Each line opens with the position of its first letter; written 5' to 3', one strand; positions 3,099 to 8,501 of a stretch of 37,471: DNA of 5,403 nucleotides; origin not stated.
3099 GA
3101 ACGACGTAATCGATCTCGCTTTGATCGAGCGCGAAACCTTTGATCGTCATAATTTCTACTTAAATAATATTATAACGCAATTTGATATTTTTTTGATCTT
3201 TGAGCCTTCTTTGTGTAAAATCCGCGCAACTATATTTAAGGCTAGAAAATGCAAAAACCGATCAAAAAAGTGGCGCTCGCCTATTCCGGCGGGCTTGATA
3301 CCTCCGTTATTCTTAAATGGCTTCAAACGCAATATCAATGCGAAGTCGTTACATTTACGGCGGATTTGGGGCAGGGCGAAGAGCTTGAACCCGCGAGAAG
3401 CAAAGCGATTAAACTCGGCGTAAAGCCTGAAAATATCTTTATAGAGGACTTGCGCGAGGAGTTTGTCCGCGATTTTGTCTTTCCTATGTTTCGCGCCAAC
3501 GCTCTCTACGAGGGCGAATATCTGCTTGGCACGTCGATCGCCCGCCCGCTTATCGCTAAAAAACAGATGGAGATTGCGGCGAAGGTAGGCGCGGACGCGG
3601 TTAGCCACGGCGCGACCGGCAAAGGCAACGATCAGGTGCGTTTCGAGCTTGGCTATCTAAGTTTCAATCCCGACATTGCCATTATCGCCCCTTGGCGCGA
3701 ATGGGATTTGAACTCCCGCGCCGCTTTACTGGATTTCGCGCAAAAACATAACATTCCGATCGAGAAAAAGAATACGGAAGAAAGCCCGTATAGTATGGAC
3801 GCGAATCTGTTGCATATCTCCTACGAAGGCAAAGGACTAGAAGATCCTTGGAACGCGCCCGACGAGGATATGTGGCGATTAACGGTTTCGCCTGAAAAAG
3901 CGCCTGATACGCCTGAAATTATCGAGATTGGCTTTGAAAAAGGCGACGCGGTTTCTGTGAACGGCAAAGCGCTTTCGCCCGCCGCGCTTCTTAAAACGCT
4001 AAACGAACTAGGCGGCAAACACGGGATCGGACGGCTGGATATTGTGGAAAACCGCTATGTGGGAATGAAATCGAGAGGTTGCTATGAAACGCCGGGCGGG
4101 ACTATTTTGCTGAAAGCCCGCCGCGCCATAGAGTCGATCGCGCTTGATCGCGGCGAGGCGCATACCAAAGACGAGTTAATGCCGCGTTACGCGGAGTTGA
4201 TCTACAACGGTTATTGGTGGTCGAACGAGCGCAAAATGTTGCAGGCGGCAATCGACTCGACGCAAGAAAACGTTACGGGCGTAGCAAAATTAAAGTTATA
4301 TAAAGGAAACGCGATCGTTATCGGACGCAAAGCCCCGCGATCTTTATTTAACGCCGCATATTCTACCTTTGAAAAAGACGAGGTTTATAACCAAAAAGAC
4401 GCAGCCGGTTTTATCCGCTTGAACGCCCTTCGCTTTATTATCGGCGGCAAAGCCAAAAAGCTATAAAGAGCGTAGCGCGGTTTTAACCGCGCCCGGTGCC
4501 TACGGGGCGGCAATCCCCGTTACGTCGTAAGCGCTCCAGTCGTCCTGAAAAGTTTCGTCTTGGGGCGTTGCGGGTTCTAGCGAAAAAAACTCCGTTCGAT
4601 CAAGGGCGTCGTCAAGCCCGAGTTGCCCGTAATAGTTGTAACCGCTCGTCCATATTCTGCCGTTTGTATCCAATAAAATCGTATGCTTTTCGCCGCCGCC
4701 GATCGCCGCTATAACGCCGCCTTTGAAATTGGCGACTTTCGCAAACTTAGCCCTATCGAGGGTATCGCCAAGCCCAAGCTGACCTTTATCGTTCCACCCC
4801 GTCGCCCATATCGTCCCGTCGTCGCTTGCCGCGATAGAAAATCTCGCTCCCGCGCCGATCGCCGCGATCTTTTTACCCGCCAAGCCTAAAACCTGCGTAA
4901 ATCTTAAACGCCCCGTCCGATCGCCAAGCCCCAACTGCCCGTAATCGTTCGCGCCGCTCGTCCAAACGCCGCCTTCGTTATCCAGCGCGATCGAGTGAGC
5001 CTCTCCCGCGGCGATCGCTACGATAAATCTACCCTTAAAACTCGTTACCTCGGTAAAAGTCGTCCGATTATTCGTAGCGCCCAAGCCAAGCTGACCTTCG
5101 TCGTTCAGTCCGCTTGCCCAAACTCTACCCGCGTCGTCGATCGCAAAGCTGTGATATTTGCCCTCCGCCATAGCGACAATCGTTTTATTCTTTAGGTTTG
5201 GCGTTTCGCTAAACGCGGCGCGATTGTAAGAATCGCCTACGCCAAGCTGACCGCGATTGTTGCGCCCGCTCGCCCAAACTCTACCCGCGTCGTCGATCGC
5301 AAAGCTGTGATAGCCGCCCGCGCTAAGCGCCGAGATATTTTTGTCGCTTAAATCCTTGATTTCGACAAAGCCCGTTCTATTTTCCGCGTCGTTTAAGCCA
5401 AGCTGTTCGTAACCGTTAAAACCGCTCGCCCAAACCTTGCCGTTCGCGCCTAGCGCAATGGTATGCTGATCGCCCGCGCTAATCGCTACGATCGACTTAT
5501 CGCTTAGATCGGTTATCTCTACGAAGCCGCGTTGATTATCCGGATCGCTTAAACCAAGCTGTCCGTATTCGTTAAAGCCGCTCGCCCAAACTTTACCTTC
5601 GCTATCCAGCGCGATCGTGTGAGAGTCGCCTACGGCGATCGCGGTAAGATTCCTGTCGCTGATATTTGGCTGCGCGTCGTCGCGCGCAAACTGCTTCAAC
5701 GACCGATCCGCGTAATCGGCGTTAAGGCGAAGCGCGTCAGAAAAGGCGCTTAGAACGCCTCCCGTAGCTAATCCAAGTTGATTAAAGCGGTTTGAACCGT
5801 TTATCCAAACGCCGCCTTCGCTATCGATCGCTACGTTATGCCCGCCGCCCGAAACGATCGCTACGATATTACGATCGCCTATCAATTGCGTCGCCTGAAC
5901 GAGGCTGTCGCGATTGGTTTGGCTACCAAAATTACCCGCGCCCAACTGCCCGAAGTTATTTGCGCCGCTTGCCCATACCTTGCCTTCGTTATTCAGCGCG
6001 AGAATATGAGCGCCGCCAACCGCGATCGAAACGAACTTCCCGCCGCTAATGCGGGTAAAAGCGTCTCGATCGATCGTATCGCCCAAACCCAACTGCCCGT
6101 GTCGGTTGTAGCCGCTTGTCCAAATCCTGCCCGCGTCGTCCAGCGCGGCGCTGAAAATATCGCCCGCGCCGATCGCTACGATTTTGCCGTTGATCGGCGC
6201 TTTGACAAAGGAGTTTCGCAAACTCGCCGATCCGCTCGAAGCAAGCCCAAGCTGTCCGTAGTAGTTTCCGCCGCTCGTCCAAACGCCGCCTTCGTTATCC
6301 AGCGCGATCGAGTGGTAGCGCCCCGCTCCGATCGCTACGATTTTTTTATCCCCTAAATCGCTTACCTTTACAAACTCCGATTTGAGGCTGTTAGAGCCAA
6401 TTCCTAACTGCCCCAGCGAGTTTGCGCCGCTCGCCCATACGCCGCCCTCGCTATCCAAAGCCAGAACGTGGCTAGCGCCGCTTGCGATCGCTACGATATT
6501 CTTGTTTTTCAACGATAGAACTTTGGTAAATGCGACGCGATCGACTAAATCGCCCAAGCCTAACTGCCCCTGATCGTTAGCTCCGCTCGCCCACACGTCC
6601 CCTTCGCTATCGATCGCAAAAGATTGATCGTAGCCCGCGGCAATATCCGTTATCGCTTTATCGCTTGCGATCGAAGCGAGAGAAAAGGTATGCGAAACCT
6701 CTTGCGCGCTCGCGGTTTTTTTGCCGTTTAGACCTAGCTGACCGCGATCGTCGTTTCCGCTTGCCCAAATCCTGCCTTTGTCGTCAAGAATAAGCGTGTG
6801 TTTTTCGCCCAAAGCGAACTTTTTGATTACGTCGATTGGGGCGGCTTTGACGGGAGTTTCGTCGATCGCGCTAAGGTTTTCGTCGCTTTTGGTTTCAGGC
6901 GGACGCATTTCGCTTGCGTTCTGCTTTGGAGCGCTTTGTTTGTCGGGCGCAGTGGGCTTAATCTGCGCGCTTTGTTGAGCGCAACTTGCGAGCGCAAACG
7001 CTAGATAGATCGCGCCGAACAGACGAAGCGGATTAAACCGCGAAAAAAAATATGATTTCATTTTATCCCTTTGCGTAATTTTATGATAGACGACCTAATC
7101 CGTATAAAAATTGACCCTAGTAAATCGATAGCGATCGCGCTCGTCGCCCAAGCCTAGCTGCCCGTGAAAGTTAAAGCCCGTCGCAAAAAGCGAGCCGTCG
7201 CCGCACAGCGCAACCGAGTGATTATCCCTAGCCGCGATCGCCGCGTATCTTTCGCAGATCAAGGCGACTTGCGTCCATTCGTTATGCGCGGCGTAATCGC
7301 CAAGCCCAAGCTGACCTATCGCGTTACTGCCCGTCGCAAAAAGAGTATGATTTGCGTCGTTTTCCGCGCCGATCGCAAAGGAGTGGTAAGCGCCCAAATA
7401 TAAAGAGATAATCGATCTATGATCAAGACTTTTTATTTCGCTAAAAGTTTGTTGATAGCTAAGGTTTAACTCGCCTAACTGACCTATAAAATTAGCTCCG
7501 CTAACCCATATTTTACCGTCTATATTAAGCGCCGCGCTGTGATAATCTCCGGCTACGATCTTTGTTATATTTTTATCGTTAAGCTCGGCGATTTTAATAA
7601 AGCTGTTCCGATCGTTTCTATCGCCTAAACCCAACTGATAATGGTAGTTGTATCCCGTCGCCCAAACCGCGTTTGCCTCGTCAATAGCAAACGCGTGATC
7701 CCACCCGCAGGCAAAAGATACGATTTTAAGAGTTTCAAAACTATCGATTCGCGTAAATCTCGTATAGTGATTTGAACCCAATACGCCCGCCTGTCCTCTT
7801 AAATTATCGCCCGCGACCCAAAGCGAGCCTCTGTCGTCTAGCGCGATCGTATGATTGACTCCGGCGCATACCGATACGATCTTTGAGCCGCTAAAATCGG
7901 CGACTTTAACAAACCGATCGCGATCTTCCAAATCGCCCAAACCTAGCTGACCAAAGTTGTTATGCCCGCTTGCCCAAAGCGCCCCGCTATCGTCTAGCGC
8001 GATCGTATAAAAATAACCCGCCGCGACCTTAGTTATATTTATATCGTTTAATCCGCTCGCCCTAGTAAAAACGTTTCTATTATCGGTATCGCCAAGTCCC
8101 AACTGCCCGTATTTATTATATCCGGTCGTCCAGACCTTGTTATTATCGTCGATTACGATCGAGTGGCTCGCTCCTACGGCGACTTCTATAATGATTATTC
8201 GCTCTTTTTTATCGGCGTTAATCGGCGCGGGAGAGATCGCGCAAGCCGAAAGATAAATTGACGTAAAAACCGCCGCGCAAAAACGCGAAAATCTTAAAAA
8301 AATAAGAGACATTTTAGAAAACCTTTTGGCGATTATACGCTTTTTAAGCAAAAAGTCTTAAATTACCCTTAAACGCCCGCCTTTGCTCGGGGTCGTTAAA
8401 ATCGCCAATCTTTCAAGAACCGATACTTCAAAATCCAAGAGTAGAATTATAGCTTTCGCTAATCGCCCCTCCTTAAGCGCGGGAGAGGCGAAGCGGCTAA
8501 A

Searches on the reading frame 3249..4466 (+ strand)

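Call 44: search_protein_families(library=pfam, proteins=[window:3249-4466:+], max_evalue=0.001)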
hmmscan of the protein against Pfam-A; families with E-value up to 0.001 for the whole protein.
window:3249-4466:+ (405 aa): 2 families
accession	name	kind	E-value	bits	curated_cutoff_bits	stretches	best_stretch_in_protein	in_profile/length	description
PF20979.2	Arginosuc_syn_C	-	1.8e-79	266.8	27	1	181-395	1-215/219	Arginosuccinate synthase C-terminal domain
PF00764.25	Arginosuc_synth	-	3e-62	209.9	27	1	7-170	1-162/162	Arginosuccinate synthase N-terminal HUP domain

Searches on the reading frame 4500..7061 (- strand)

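Call 44: search_protein_families(library=pfam, proteins=[window:4500-7061:-], max_evalue=0.001)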
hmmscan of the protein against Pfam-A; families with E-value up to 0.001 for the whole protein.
window:4500-7061:- (853 aa): 6 families
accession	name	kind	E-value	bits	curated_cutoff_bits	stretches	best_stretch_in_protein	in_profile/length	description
PF25390.1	WD40_RLD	-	1.6e-180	600.6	150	4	467-773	28-342/363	RCC1-like domain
PF00415.24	RCC1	-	3.1e-114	373.9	21.7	11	488-537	1-50/50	Regulator of chromosome condensation (RCC1) repeat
PF13540.12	RCC1_2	-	6.9e-109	353.8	22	14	473-501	2-30/30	Regulator of chromosome condensation (RCC1) repeat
PF25384.1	Alsin_RLD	-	1.8e-20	74.1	100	1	103-225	191-313/405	Alsin RCC1-like domain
PF07494.17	Reg_prop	-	3.6e-13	48.4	20.4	0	793-809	8-24/24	Two component regulator propeller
PF17203.10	sCache_3_2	-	1.4e-08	35.4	28.4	0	190-211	47-68/140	Single cache domain 3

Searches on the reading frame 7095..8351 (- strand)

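Call 44: search_protein_families(library=pfam, proteins=[window:7095-8351:-], max_evalue=0.001)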
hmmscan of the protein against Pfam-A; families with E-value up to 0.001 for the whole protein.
window:7095-8351:- (418 aa): 5 families
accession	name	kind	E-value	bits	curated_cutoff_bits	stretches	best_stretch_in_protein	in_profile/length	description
PF25390.1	WD40_RLD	-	2.1e-93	314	150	2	46-354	27-336/363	RCC1-like domain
PF00415.24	RCC1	-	2.7e-55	185.2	21.7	3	72-119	3-50/50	Regulator of chromosome condensation (RCC1) repeat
PF13540.12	RCC1_2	-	1.7e-50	168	22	6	54-83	1-30/30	Regulator of chromosome condensation (RCC1) repeat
PF25384.1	Alsin_RLD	-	1.5e-12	48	100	0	72-137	243-308/405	Alsin RCC1-like domain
PF07494.17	Reg_prop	-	9.7e-06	25.6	20.4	0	166-183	8-24/24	Two component regulator propeller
